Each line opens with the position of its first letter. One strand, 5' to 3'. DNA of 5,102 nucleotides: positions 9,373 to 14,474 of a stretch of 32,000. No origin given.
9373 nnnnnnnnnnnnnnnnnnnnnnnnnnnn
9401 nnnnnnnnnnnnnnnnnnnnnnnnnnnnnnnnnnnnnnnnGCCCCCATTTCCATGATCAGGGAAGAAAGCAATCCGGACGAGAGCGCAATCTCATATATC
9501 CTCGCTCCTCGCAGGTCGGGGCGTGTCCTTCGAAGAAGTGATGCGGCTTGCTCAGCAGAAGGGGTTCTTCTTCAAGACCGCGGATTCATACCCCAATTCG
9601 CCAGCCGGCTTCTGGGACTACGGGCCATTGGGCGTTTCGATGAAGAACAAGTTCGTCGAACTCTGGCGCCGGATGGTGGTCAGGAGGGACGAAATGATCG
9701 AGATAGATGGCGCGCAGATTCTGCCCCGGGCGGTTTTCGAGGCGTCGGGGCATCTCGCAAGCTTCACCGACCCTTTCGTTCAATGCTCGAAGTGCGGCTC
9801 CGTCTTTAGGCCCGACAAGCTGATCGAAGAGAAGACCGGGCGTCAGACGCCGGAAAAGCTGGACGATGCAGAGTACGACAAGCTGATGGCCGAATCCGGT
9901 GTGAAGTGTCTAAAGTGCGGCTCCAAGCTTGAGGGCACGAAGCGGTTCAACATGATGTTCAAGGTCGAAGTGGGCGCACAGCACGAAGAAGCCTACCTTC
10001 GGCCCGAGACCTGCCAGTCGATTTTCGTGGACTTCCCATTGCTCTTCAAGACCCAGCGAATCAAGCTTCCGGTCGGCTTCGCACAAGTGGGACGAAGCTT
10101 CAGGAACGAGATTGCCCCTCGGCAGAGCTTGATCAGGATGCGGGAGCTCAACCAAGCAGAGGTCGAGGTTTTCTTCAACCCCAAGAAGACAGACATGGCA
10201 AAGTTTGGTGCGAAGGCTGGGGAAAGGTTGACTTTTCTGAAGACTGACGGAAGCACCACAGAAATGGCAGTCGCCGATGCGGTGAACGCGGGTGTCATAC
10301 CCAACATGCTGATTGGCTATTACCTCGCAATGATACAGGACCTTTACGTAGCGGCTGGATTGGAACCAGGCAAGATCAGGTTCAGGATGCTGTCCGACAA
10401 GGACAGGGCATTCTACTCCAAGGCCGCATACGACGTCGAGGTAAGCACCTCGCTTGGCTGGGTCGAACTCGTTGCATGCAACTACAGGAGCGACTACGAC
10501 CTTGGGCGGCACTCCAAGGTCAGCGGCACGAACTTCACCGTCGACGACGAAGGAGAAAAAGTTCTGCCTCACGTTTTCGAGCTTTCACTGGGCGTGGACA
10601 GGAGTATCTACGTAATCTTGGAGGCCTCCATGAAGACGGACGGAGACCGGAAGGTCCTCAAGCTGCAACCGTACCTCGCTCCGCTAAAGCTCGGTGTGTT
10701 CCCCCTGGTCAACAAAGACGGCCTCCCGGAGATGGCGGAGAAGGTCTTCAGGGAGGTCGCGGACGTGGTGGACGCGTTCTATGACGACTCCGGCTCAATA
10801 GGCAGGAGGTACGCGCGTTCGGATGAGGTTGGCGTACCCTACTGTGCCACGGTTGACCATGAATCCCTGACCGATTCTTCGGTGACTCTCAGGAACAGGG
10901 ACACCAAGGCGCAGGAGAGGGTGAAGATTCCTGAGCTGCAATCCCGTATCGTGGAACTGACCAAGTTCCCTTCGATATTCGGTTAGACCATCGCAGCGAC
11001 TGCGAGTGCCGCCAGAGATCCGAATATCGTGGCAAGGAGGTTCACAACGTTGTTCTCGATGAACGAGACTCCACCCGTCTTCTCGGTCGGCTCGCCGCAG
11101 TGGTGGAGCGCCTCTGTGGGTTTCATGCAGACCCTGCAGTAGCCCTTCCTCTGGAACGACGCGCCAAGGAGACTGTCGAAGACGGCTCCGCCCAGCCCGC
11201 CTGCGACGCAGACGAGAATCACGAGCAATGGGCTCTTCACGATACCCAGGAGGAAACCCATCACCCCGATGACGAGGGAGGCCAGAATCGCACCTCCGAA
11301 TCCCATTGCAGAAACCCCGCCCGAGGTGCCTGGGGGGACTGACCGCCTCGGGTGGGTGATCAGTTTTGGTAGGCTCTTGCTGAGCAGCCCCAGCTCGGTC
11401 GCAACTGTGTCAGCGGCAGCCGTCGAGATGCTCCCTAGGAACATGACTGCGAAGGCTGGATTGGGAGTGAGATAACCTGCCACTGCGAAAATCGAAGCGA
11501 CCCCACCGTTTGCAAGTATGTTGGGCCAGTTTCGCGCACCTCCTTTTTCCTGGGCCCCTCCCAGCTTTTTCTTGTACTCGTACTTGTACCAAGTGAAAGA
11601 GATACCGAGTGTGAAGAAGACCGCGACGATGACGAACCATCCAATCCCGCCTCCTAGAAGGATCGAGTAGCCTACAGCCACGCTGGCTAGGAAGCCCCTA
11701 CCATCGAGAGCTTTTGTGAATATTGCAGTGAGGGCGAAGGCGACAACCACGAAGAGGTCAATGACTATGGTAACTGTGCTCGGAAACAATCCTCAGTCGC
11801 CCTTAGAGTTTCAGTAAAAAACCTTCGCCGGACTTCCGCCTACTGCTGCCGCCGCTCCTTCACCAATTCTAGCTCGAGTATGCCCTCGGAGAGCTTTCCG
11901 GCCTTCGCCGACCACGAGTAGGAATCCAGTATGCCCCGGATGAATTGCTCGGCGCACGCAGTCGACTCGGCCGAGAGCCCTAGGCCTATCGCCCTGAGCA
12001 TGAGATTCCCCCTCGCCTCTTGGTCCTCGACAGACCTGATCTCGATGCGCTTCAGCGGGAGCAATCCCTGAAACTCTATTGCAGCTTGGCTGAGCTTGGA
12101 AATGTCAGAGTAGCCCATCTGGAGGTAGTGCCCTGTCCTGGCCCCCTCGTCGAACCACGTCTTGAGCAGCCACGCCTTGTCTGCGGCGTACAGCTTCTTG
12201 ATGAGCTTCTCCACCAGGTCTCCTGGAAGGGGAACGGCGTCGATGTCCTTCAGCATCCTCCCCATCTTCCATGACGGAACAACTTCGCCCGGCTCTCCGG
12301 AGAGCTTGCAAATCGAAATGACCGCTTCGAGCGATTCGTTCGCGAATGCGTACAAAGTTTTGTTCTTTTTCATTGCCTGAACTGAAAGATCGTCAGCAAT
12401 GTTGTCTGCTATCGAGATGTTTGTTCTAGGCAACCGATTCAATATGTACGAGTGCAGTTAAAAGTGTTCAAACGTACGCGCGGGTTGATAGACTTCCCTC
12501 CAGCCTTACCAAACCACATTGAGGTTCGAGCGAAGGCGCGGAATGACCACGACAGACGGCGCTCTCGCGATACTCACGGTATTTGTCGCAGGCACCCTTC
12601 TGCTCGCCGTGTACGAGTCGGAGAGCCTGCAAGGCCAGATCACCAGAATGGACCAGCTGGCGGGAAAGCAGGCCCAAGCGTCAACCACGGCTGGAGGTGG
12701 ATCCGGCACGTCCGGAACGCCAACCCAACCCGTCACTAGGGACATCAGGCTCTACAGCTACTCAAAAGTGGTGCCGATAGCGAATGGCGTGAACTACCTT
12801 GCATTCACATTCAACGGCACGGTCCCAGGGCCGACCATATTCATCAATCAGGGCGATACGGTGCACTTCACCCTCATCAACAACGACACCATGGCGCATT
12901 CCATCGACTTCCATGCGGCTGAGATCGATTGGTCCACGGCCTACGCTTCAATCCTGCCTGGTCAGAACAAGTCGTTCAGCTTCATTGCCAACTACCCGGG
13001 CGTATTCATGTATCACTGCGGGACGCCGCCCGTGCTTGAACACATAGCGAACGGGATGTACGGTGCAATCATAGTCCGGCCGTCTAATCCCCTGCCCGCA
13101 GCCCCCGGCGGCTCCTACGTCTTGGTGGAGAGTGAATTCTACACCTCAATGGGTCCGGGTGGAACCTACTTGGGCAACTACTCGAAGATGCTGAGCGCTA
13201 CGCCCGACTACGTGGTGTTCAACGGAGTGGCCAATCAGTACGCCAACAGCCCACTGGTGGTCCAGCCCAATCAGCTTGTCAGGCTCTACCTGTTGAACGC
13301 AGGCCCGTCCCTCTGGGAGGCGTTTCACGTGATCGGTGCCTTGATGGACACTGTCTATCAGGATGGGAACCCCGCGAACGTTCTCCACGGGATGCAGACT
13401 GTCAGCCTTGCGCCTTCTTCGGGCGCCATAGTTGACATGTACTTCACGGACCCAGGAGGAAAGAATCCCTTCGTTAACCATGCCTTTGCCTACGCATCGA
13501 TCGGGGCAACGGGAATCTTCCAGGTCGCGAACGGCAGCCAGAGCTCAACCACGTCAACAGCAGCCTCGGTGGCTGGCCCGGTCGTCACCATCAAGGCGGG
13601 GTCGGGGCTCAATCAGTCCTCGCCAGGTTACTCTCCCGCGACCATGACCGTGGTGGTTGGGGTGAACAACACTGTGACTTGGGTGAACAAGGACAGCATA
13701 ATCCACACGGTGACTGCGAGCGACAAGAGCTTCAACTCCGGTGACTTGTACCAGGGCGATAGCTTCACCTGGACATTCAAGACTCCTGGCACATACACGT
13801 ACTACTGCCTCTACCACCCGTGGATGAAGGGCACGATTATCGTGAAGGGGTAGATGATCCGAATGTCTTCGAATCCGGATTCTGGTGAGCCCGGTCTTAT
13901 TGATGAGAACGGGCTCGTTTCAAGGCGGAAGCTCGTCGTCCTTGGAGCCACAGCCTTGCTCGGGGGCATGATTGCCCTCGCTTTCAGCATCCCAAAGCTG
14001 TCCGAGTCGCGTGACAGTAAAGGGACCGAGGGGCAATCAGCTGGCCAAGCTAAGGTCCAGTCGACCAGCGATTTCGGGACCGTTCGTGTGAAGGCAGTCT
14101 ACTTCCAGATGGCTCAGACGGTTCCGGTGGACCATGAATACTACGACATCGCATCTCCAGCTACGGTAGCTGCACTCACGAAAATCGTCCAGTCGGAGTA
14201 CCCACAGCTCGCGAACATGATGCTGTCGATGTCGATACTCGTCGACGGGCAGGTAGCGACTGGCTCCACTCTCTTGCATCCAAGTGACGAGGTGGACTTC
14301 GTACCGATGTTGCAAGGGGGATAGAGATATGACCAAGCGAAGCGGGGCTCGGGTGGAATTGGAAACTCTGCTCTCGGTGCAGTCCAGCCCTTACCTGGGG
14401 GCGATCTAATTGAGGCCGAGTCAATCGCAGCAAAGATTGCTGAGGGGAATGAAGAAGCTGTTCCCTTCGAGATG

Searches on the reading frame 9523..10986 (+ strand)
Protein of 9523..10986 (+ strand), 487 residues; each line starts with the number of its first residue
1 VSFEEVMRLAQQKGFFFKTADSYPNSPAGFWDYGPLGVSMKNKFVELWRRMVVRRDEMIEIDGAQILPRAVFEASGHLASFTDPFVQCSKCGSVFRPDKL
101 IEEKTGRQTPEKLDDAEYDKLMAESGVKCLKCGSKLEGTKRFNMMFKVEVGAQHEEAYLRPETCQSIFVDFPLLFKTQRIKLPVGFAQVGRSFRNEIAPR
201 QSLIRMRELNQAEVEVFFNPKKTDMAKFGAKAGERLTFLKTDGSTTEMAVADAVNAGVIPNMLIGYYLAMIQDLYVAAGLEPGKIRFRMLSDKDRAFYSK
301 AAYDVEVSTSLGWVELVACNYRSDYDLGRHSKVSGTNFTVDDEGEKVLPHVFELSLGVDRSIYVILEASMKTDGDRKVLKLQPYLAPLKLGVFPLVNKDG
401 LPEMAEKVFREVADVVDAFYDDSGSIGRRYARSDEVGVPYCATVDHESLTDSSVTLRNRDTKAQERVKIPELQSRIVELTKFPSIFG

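Call 83: search_protein_families(library=pfam, proteins=[window:9523-10986:+], max_evalue=0.001)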
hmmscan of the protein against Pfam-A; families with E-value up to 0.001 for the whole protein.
window:9523-10986:+ (487 aa): 2 families
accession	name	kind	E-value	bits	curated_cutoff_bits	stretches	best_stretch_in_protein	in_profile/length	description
PF03129.25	HGTP_anticodon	-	3.3e-16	59.7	21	1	391-478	3-93/94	Anticodon binding domain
PF00587.30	tRNA-synt_2b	-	4.8e-10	40.2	29.3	1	146-367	1-177/179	tRNA synthetase class II core domain (G, H, P, S and T)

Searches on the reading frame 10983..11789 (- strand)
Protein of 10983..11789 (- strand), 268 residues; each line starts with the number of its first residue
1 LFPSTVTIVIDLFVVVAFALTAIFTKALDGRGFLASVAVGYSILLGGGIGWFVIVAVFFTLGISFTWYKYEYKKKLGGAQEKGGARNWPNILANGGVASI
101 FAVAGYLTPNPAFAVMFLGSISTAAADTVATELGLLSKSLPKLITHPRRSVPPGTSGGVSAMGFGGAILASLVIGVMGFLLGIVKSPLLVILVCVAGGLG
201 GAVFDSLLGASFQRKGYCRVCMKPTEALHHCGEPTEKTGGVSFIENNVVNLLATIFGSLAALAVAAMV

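Call 83: search_protein_families(library=pfam, proteins=[window:10983-11789:-], max_evalue=0.001)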
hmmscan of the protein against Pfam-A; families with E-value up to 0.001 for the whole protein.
window:10983-11789:- (268 aa): 1 family
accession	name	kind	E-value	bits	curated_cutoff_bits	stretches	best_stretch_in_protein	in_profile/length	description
PF01940.21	DUF92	-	2.5e-63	214.2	27.5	1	14-258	2-251/251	Integral membrane protein DUF92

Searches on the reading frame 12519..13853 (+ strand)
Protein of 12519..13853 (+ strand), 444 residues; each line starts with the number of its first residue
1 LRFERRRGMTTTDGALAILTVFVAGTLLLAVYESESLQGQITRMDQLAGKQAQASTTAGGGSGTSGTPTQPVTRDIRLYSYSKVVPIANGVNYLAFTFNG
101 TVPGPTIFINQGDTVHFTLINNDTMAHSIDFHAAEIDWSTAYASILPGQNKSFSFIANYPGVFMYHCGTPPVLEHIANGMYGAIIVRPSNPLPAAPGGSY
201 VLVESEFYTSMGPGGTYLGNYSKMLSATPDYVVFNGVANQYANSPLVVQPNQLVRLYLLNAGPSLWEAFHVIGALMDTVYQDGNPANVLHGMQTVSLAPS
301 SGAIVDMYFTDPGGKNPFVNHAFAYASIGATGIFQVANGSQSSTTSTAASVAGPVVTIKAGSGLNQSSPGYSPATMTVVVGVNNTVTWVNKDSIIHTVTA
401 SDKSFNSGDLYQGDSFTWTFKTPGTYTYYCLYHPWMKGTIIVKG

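Call 83: search_protein_families(library=pfam, proteins=[window:12519-13853:+], max_evalue=0.001)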
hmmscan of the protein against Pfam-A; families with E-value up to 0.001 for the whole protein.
window:12519-13853:+ (444 aa): 4 families
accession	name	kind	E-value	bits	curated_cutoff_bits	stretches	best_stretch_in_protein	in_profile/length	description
PF13473.12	Cupredoxin_1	-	9.7e-14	51.7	27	1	354-442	21-104/104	Cupredoxin-like domain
PF07732.21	Cu-oxidase_3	-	7.7e-12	45.8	21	1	92-190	14-118/119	Multicopper oxidase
PF00127.26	Copper-bind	-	7.8e-11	42.7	21.2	1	374-443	17-99/99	Copper binding proteins, plastocyanin/azurin family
PF07731.20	Cu-oxidase_2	-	2.5e-10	40.7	20.4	1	104-189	32-136/137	Multicopper oxidase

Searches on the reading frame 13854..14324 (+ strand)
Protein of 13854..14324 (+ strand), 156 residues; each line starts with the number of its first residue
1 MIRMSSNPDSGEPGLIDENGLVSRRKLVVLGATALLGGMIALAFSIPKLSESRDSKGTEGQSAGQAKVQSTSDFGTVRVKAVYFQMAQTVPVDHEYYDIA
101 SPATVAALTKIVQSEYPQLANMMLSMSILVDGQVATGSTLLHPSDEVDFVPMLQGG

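Call 83: search_protein_families(library=pfam, proteins=[window:13854-14324:+], max_evalue=0.001)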
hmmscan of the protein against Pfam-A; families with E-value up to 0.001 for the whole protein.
window:13854-14324:+ (156 aa): 1 family
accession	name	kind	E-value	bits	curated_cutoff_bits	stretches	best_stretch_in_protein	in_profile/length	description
PF02597.26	ThiS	-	7.2e-06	26.9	22.5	1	95-156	14-76/76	ThiS family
